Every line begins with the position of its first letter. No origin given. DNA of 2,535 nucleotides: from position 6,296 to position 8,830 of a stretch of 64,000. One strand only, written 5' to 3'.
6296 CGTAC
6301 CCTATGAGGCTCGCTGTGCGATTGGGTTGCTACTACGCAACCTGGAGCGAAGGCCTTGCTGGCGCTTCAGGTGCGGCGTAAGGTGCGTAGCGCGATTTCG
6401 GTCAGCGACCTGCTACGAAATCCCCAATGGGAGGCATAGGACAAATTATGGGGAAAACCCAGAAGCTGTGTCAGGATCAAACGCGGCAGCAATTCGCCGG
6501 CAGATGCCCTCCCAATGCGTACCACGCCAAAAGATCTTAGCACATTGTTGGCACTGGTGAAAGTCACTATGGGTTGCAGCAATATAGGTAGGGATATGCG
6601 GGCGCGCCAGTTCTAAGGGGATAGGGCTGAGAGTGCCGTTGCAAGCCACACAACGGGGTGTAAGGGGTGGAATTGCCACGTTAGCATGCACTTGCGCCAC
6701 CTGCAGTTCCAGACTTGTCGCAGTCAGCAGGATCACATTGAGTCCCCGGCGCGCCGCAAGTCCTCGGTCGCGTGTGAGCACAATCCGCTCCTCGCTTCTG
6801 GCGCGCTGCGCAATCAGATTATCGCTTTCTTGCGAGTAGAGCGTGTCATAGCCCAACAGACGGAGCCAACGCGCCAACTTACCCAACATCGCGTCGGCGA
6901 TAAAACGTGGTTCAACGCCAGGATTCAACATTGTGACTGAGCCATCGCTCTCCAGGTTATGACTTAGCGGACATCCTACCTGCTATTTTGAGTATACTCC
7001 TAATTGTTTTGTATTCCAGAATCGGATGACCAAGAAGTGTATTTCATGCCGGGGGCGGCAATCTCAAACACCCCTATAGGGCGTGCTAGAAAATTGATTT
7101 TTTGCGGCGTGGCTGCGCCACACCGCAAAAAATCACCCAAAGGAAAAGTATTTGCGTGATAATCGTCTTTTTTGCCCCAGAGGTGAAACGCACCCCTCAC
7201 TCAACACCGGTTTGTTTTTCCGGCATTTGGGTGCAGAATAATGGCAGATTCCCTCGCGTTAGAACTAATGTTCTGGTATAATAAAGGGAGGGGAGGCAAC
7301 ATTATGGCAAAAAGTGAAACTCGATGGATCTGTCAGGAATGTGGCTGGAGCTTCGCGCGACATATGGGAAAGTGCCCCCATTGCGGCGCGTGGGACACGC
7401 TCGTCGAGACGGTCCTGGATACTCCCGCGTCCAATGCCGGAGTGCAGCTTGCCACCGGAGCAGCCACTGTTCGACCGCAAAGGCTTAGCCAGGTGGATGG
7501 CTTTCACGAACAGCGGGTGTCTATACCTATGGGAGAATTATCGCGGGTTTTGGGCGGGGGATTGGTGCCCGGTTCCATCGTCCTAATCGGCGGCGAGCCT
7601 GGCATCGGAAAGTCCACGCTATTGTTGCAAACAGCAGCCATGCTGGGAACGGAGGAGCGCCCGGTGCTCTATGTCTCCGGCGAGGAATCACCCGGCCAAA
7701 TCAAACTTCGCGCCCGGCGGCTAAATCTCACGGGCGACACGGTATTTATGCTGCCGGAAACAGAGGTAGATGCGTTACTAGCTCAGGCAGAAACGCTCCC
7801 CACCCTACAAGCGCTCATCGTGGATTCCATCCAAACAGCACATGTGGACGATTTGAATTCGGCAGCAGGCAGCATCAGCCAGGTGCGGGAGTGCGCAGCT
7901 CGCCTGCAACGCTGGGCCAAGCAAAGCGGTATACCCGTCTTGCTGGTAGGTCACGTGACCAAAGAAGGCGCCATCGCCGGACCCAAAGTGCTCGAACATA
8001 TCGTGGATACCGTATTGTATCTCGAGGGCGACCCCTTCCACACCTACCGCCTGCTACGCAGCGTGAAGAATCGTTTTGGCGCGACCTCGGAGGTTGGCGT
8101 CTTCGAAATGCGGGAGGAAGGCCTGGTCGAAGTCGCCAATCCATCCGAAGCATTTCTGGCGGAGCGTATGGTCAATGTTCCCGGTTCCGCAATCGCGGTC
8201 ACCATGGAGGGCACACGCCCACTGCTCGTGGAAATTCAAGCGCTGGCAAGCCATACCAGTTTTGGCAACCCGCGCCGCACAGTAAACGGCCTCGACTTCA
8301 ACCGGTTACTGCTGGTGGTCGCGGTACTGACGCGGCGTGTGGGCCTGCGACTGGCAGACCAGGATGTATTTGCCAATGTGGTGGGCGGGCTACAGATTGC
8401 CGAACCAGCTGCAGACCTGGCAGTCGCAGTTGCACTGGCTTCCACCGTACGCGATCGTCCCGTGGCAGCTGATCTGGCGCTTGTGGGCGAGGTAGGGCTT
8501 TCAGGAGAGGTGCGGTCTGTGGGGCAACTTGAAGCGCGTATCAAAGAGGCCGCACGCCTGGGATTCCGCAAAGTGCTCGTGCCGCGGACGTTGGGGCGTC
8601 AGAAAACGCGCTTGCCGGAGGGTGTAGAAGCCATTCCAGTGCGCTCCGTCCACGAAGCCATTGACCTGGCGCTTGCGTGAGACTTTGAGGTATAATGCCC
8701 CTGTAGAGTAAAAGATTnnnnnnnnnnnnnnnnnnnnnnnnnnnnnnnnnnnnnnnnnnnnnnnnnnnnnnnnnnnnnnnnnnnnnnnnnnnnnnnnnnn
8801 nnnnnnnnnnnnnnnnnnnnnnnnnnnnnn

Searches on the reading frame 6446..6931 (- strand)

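Call 39: search_protein_families(library=pfam, max_evalue=0.000001, proteins=[window:6446-6931:-])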
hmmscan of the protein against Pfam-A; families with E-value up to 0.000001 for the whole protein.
window:6446-6931:- (161 aa): 1 family
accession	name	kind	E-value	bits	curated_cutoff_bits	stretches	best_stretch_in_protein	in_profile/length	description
PF01927.22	Mut7-C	-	4.1e-41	140.9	23.3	1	8-145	1-144/146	Mut7-C RNAse domain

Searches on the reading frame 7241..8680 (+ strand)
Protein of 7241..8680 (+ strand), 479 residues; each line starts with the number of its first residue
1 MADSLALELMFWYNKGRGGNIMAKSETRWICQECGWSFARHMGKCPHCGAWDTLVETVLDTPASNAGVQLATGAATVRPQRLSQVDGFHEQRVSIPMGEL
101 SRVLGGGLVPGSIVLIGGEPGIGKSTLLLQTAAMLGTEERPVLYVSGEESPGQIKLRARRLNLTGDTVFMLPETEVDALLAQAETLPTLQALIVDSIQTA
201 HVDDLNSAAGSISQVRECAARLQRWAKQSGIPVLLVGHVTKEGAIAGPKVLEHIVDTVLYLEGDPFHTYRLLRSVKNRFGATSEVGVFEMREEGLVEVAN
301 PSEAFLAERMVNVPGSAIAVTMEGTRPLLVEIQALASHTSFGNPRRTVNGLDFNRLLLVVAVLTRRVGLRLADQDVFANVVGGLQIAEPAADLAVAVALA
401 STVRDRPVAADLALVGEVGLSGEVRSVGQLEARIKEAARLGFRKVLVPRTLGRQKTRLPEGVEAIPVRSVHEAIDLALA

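Call 10: search_protein_families(library=pfam, proteins=[window:7241-8680:+])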
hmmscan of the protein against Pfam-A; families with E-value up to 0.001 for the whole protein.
window:7241-8680:+ (479 aa): 8 families
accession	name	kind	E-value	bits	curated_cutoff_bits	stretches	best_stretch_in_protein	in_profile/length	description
PF13481.12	AAA_25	-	1.6e-17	64.2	27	1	103-244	25-195/195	AAA domain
PF06745.19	ATPase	-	6.3e-13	49.1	26.6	1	99-162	7-71/231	KaiC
PF18073.7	Zn_ribbon_LapB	-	3.3e-11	43.1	25.7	1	29-56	1-28/28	Rubredoxin metal binding domain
PF05362.19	Lon_C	-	4.4e-11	43.2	21.1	1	388-478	109-203/205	Lon protease (S16) C-terminal proteolytic domain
PF13541.12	ChlI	-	7.3e-08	32.8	27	1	387-449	57-119/121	Subunit ChlI of Mg-chelatase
PF03796.21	DnaB_C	-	1.2e-06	28.6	27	0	106-157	14-66/255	DnaB-like helicase C terminal domain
PF13401.12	AAA_22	-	3e-06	28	27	1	112-238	6-123/130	AAA domain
PF13191.12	AAA_16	-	0.00016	22.6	32.6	1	108-235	24-136/167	AAA ATPase domain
